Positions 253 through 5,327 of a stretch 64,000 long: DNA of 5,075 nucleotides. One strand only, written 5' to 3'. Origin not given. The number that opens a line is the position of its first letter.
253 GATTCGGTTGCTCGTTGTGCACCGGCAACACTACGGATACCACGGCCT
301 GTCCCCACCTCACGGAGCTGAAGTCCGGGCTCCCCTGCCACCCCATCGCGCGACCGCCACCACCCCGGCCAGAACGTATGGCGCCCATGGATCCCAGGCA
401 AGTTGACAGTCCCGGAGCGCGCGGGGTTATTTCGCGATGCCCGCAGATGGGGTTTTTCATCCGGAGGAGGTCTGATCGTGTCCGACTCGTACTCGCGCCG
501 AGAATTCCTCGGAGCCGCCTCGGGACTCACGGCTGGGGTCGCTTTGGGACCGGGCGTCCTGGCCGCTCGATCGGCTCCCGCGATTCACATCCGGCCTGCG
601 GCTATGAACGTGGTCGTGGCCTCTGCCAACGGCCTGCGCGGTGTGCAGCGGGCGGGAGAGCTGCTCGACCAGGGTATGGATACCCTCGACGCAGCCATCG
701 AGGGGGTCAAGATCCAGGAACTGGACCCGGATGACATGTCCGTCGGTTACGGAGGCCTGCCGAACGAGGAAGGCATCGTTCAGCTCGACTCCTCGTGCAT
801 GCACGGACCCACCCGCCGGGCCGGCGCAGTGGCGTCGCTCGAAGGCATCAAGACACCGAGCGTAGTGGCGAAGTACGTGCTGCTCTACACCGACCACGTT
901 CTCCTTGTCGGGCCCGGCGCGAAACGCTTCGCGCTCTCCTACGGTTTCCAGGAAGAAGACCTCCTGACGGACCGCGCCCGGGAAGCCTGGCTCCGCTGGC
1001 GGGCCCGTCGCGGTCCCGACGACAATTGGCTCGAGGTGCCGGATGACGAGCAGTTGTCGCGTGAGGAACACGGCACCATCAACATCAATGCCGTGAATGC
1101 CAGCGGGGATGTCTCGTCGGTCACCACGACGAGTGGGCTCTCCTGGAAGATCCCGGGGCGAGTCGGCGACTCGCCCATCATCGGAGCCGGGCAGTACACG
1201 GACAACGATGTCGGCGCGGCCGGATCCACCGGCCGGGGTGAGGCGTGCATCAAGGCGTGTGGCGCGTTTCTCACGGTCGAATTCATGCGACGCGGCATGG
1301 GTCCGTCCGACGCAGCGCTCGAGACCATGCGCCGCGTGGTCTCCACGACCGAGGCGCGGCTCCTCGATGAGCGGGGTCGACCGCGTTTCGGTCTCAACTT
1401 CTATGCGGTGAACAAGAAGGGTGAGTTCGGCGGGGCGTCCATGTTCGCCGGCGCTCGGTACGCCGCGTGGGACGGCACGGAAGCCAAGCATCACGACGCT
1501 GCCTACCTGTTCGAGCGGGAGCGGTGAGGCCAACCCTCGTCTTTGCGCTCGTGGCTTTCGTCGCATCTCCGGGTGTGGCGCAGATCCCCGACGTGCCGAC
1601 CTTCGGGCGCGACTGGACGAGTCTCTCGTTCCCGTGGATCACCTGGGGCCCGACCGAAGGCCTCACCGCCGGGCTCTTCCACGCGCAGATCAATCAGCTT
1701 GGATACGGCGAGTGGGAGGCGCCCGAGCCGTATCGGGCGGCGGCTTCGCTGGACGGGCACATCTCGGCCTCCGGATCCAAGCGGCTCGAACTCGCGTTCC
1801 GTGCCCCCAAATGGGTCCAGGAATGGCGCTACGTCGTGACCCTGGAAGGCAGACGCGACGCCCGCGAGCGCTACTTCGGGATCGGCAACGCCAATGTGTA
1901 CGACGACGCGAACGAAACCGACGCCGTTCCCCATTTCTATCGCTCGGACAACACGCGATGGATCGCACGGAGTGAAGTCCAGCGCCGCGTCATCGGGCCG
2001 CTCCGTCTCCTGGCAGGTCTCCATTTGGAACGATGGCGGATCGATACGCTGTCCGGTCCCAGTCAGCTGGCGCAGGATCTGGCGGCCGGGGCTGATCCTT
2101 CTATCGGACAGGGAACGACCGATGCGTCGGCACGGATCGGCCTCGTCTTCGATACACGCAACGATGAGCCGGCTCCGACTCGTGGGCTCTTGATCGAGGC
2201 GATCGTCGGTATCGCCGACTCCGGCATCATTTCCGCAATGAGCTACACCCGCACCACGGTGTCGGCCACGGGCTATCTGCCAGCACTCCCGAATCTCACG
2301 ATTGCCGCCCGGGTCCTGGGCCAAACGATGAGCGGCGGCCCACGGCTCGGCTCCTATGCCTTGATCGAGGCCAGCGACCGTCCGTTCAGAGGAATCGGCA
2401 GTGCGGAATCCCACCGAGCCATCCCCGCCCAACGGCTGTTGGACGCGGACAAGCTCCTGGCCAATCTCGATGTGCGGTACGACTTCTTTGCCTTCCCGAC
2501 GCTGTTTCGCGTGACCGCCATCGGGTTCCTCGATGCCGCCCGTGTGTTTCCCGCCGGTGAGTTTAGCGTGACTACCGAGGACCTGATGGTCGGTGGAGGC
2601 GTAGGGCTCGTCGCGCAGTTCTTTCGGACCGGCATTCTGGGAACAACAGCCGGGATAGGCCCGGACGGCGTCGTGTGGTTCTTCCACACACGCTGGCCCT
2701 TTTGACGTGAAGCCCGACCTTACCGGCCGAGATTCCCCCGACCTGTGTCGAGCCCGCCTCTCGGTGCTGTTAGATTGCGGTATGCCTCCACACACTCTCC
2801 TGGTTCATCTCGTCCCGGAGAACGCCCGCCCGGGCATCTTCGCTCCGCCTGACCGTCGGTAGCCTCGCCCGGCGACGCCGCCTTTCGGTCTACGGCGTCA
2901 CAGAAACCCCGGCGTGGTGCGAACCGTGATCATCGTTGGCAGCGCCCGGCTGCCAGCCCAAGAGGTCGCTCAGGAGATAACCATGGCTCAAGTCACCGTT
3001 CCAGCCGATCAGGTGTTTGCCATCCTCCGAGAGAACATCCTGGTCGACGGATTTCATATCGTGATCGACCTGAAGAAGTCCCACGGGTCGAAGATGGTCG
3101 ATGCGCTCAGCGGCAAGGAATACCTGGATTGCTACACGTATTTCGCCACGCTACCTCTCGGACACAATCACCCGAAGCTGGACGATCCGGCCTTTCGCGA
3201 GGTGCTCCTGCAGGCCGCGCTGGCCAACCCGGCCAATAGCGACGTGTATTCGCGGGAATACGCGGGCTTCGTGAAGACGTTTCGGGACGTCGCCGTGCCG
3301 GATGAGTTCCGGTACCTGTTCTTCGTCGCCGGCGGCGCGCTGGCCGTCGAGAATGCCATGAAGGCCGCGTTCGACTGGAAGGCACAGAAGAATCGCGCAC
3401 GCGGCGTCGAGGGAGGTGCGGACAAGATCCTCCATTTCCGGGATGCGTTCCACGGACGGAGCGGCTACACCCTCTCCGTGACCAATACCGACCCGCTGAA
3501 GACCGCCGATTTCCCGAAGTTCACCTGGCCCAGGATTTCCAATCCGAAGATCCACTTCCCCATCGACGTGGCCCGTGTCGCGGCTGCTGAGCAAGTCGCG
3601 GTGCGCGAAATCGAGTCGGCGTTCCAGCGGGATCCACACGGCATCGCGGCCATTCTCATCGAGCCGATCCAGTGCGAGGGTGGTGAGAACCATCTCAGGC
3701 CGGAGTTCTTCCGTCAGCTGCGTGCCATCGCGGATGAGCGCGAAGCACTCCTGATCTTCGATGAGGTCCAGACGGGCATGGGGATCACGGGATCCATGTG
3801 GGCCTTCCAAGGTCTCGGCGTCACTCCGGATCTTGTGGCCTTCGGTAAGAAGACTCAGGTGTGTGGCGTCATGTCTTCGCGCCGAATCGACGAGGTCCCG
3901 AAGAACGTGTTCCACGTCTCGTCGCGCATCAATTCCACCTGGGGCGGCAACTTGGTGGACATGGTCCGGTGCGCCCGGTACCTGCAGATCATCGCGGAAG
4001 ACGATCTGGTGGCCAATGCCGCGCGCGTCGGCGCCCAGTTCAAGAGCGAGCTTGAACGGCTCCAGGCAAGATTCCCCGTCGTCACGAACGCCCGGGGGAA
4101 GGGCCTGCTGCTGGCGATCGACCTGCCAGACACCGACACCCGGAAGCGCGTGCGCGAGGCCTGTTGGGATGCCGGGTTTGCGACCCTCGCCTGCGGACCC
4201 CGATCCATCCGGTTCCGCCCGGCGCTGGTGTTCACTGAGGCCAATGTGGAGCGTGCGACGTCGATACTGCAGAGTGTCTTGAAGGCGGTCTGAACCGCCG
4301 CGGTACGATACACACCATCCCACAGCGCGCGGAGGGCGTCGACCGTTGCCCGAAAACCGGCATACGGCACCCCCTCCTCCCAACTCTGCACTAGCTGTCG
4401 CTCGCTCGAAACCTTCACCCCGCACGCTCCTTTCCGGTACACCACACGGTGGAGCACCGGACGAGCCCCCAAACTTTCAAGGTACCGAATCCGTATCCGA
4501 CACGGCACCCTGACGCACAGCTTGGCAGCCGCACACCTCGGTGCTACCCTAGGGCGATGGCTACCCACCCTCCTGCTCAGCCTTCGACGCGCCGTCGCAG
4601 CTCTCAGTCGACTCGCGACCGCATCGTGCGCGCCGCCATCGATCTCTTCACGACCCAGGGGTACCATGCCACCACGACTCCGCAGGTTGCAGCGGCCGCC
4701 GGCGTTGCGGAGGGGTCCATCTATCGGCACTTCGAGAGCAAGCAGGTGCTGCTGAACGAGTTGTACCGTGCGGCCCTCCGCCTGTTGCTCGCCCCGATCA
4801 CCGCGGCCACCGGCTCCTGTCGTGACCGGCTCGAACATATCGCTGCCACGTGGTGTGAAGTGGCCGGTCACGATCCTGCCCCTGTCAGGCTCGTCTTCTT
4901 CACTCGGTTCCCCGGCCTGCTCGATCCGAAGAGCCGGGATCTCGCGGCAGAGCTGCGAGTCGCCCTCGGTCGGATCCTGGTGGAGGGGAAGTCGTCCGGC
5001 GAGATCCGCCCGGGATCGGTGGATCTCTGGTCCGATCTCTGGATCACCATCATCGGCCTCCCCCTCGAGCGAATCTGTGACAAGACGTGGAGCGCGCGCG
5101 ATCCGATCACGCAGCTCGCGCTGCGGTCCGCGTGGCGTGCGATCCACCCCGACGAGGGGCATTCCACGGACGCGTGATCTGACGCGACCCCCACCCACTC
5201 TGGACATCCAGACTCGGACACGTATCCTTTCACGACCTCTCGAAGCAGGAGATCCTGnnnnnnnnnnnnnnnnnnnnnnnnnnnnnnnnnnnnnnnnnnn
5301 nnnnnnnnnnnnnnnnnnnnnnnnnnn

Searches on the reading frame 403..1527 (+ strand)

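Call 50: search_protein_families(library=pfam, proteins=[window:403-1527:+], max_evalue=0.00001)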
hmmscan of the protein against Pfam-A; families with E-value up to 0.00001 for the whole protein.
window:403-1527:+ (374 aa): 1 family
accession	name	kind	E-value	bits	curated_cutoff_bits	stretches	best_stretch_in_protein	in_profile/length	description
PF01112.23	Asparaginase_2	-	3e-57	194.6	27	1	81-316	30-269/309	Asparaginase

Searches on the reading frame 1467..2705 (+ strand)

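Call 64: search_protein_families(library=pfam, proteins=[window:1467-2705:+], max_evalue=0.0001)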
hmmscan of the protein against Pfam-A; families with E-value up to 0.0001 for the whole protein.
window:1467-2705:+ (412 aa): 1 family
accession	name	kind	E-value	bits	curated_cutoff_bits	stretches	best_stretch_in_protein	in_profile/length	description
PF01103.29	Omp85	-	8.4e-08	32.5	24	1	103-290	18-187/325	Omp85 superfamily domain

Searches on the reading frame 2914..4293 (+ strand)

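Call 11: search_protein_families(library=pfam, proteins=[window:2914-4293:+])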
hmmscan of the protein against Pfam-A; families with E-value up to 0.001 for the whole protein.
window:2914-4293:+ (459 aa): 1 family
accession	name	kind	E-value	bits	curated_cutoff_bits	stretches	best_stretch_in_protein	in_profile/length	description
PF00202.27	Aminotran_3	-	2.1e-84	284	30.5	1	48-456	8-403/403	Aminotransferase class-III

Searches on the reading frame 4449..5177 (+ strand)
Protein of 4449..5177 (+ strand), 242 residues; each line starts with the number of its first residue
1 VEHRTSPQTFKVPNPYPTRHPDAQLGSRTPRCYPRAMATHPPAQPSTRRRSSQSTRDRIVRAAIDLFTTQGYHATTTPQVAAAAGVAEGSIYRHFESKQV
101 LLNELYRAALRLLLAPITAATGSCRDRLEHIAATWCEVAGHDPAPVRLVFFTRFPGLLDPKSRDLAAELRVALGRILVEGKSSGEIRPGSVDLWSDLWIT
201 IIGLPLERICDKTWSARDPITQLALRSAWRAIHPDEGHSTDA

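Call 50: search_protein_families(library=pfam, proteins=[window:4449-5177:+], max_evalue=0.00001)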
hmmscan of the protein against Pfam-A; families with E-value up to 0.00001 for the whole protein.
window:4449-5177:+ (242 aa): 1 family
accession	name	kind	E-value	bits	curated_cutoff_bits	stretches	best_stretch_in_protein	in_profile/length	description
PF00440.29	TetR_N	-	3.3e-18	65.6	24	1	59-105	1-47/47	Bacterial regulatory proteins, tetR family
